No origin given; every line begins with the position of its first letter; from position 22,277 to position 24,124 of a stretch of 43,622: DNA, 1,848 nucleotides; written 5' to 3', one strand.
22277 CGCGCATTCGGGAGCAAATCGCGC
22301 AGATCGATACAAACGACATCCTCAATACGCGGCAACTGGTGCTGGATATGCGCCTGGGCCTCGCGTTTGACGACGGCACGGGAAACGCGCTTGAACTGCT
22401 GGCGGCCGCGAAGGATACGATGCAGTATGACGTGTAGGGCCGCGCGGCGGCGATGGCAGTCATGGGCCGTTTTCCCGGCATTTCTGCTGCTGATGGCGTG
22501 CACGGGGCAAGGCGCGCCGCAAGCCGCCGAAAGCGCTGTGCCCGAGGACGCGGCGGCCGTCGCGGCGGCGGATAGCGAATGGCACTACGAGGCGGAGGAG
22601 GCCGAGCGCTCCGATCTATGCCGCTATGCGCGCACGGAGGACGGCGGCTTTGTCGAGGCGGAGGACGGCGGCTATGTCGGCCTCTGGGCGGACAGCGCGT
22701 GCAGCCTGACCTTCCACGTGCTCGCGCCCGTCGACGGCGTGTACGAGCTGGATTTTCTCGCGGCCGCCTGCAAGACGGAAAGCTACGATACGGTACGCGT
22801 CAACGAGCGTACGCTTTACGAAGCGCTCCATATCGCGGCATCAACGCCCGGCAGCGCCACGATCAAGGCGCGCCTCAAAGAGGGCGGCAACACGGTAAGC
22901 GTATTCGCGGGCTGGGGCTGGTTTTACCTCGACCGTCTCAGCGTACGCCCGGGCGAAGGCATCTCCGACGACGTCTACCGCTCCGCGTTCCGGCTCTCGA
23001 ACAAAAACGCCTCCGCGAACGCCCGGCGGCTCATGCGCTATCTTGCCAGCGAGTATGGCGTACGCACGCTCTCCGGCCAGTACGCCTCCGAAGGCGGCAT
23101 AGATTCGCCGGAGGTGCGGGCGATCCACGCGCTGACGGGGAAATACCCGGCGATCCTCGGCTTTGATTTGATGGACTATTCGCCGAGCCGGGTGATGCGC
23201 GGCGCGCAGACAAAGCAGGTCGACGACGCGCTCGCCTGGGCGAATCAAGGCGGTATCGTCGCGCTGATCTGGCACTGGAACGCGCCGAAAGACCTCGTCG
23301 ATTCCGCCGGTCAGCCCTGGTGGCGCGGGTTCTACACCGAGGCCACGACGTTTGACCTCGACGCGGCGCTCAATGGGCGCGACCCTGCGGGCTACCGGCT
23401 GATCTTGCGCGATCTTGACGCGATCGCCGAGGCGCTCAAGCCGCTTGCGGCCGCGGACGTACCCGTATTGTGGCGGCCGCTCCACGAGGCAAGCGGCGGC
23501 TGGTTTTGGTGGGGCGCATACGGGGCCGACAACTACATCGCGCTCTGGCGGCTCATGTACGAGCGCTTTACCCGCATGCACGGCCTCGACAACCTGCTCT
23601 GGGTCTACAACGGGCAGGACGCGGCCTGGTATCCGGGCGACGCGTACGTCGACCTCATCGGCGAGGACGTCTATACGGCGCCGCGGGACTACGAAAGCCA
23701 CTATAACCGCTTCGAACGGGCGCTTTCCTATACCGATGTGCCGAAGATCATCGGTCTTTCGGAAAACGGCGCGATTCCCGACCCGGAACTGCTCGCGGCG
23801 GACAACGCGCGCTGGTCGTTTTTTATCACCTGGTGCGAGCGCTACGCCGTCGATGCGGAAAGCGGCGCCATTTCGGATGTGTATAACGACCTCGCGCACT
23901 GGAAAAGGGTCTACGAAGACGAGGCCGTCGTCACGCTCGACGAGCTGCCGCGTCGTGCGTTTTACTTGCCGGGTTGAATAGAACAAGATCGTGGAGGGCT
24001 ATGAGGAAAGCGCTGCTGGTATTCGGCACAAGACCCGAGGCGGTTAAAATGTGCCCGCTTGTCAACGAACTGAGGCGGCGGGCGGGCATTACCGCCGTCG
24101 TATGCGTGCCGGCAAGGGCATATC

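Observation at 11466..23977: Seven-gene translationally coupled, apparently c-di-GMP-gated exopolysaccharide synthase operon (YdaKLMN-like core plus three non-canonical partners)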

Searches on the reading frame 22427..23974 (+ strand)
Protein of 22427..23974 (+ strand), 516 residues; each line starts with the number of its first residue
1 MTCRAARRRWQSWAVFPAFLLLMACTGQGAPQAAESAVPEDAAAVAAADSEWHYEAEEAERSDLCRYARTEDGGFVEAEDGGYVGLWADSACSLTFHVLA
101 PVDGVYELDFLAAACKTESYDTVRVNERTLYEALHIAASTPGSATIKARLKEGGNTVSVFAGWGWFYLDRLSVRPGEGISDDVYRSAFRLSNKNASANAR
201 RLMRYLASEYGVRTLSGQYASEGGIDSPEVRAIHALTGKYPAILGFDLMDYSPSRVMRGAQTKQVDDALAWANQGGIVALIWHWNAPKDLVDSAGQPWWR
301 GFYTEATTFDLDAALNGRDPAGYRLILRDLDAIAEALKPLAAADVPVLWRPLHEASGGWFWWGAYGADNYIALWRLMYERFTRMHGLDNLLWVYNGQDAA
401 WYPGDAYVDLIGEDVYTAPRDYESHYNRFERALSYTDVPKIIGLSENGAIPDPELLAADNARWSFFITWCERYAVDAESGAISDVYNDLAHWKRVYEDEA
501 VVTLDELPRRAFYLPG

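Call 4: search_protein_families(library=pfam, proteins=[window:22427-23974:+], max_evalue=0.01)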
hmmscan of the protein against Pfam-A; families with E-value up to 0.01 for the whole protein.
window:22427-23974:+ (516 aa): 2 families
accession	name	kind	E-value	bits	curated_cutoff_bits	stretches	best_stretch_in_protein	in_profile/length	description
PF02156.21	Glyco_hydro_26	-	3.7e-75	253.6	20.2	1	192-502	2-307/311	Glycosyl hydrolase family 26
PF16990.11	CBM_35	-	1.5e-07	32.2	28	1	79-175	23-120/121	Carbohydrate binding module (family 35)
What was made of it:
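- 22427..23977 (+): g7: lipoprotein (lipobox LLMAC) with CBM35 and a GH26 endo-beta-1,4-mannanase-type catalytic domain. Both catalytic Glu motifs are present (PLHE at 351-354, SENG at 445-448). Pfam GH26 3.7e-75 and CBM35 (call 4).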

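Call 5: search_protein_families(library=ncbifam, proteins=[window:22427-23974:+], max_evalue=0.01)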
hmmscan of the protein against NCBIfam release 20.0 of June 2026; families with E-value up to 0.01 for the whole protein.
window:22427-23974:+ (516 aa): 0 families

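Call 38: search_solved_structures(query=window:22427-23974:+, max_evalue=0.00001, show_alignments=1)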
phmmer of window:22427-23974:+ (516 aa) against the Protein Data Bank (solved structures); distinct sequences matched with E-value up to 0.00001: 32.
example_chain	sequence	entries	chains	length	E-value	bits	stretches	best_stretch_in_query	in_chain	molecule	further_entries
3zm8_A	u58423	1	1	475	5.1e-90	305.9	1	67-507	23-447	GH26 ENDO-BETA-1,4-MANNANASE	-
6hpf_A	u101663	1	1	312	2.2e-79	270.8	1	192-507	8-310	endo-b-mannanase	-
3wdq_A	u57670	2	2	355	7.1e-55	189.9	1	194-508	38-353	Beta-mannanase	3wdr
6ueh_A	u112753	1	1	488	2.9e-49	171.4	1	94-508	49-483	Cow rumen GH26 endo-mannanase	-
6hf2_A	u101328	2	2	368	7.9e-48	166.7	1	189-508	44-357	Glycosyl hydrolase family 26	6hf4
6d2w_A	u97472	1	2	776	3.5e-35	124.9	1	179-514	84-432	Aryl-phospho-beta-D-glucosidase BglC, GH1 family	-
6d2x_A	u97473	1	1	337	7.5e-33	117.2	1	192-506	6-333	Aryl-phospho-beta-D-glucosidase BglC, GH1 family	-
6q75_A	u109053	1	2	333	5.7e-32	114.3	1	192-486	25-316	GH26A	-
7eet_A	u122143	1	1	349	3.5e-22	82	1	209-419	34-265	Mannanase KMAN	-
3cbw_A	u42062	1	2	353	2.4e-21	79.3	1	192-488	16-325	YdhT protein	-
2whk_A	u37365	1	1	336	3.4e-21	78.7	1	192-488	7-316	MANNAN ENDO-1,4-BETA-MANNOSIDASE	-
2qha_A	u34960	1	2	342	1.2e-20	77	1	192-488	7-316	Beta-1,4-mannanase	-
12nq_A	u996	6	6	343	2.7e-20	75.8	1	231-433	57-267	Glycoside hydrolase family 26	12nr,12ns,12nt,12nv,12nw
12nu_A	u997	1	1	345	2.7e-20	75.7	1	231-433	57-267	Glycoside hydrolase family 26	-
12oa_A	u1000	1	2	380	1.7e-18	69.8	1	227-430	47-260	Glycoside hydrolase family 26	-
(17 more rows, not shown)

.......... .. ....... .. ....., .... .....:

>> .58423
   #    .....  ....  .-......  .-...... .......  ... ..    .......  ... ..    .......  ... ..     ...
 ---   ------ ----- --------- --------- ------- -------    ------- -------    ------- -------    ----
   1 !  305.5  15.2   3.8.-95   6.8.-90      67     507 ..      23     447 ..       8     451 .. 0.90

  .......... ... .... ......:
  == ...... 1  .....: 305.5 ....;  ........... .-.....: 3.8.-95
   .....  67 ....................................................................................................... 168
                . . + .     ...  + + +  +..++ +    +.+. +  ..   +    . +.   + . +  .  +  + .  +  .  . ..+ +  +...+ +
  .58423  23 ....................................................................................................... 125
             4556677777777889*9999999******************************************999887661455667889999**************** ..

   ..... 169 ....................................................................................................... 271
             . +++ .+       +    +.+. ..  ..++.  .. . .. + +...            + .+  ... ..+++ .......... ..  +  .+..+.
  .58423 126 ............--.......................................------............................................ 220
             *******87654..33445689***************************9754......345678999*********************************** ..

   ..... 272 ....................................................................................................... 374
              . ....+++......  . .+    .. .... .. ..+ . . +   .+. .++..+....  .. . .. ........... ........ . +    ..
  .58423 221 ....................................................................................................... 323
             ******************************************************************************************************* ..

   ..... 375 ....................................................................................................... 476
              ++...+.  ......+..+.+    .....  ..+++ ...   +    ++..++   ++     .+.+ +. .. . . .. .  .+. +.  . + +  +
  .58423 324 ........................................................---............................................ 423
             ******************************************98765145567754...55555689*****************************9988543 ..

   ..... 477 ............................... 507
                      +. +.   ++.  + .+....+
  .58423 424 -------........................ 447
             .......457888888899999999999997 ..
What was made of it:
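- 22427..23977 (+): PDB 3ZM8 PaMan26A 5e-90 (call 38).
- g7 matches the fungal mannanase PaMan26A (3ZM8) at 5e-90 with the same CBM35-GH26 layout (call 38).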

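Call 86: find_related_loci(query=window:22427-23974:+, collection=metagenome_contigs, flank=9000)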
Query window:22427-23974:+ (516 aa) in metagenome_contigs; peptide patterns used: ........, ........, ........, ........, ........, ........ (x = any residue, [..] = any of these).
128 stretches matched a pattern; 108 encode a relative of the query (tblastn E <= 1e-3); the best 80 are kept; 80 distinct loci.
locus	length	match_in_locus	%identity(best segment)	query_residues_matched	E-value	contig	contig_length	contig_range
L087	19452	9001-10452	57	29-513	0e+0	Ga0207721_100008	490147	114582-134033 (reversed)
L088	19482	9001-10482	56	26-513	1e-177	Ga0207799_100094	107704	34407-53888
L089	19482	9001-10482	56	26-513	1e-177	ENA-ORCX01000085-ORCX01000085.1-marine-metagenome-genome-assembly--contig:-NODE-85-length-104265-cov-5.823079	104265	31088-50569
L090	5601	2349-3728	50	54-508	2e-151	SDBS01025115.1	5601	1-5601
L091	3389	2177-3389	56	54-460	4e-139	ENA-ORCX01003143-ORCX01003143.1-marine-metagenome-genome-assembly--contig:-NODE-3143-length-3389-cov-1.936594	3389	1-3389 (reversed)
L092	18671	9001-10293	45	82-508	1e-119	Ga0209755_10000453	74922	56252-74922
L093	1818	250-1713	40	15-508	1e-126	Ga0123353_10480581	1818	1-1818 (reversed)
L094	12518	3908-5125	46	109-508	2e-116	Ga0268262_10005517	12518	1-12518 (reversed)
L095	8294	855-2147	42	82-508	3e-116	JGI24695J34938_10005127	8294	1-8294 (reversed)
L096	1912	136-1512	43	42-514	5e-122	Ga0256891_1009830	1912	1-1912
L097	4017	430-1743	42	55-509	7e-113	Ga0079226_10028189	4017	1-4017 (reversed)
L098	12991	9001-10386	40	34-513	3e-110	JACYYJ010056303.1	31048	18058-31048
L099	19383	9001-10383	40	36-513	1e-109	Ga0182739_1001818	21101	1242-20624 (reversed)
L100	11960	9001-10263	44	82-512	4e-109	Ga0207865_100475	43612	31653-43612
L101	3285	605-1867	44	82-512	6e-112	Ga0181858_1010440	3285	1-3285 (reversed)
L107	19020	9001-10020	52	170-508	3e-106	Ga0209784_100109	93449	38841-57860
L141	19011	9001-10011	49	169-515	1e-96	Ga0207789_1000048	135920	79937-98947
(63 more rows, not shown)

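Call 90: search_protein_families(library=pfam, proteins=[L107:4329-6905:+, L107:6902-7801:+, L107:7850-8845:+, L107:9010-10035:+, L107:10192-12750:+, L107:13883-15256:+, L141:2456-5029:+, L141:6987-8744:+, L141:10160-11296:+, L141:11324-12313:+], max_evalue=0.00001)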
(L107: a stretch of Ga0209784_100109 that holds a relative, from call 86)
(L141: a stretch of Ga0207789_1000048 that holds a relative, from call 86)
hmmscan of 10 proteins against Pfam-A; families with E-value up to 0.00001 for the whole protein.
L107:4329-6905:+ (858 aa): 1 family
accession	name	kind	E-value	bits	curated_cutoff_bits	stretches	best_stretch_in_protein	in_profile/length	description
PF18952.6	DUF5696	-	2.8e-217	723.5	25.6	1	239-851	2-612/612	Family of unknown function (DUF5696)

L107:6902-7801:+ (299 aa): 1 family
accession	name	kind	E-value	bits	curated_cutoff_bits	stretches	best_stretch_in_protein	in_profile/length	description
PF00528.27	BPD_transp_1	-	5.6e-07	29.9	26.4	1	186-291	61-171/184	Binding-protein-dependent transport system inner membrane component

L107:7850-8845:+ (331 aa): 1 family
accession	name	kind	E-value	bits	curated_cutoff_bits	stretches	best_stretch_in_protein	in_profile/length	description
PF00528.27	BPD_transp_1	-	1.7e-12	47.9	26.4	1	112-321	4-179/184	Binding-protein-dependent transport system inner membrane component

L107:9010-10035:+ (341 aa): 1 family
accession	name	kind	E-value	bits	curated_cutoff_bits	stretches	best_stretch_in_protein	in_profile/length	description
PF02156.21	Glyco_hydro_26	-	3.4e-85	286.6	20.2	1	19-335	1-311/311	Glycosyl hydrolase family 26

L107:10192-12750:+ (852 aa): 5 families
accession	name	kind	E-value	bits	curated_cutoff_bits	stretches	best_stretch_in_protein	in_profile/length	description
PF22666.2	Glyco_hydro_2_N2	-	5.5e-67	225.4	27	1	11-188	1-167/167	Glycosyl hydrolase 2 galactose-binding domain-like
PF17786.7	Mannosidase_ig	-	2.9e-18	66.6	23.4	1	670-758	2-91/91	Mannosidase Ig/CBM-like domain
PF17753.7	Ig_mannosidase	-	1.8e-17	63.2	22.6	1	761-843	1-81/81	Ig-fold domain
PF00703.27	Glyco_hydro_2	-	8.3e-09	36.6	23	1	198-301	1-109/109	Glycosyl hydrolases family 2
PF02836.23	Glyco_hydro_2_C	-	7.6e-06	25.7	21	0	318-433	8-136/302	Glycosyl hydrolases family 2, TIM barrel domain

L107:13883-15256:+ (457 aa): 0 families

L141:2456-5029:+ (857 aa): 1 family
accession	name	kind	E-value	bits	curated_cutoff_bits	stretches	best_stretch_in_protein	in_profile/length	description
PF18952.6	DUF5696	-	1.7e-222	740.7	25.6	1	238-850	2-612/612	Family of unknown function (DUF5696)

L141:6987-8744:+ (585 aa): 1 family
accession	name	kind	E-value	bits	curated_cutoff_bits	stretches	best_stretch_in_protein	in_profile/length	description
PF16586.11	DUF5060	-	1.1e-15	58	27.2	1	80-149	2-68/70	Domain of unknown function (DUF5060)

L141:10160-11296:+ (378 aa): 0 families

L141:11324-12313:+ (329 aa): 6 families
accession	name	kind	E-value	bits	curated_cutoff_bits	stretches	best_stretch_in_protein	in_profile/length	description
PF08279.18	HTH_11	-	1.6e-16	60.4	25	1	15-68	1-53/55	HTH domain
PF13280.12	WYL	-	6.3e-14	52.2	21.8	1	150-213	2-68/70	WYL domain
PF25583.1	WCX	-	5.5e-12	46.3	23.9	1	244-320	1-74/76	WCX domain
PF08220.18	HTH_DeoR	-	9e-07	29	21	1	15-57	1-43/57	DeoR-like helix-turn-helix domain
PF02082.26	Rrf2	-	3.4e-06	27.7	30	1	17-71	12-65/132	Iron-dependent Transcriptional regulator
PF19187.6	HTH_PafC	-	3.8e-06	27.1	32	0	15-60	5-50/115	PafC helix-turn-helix domain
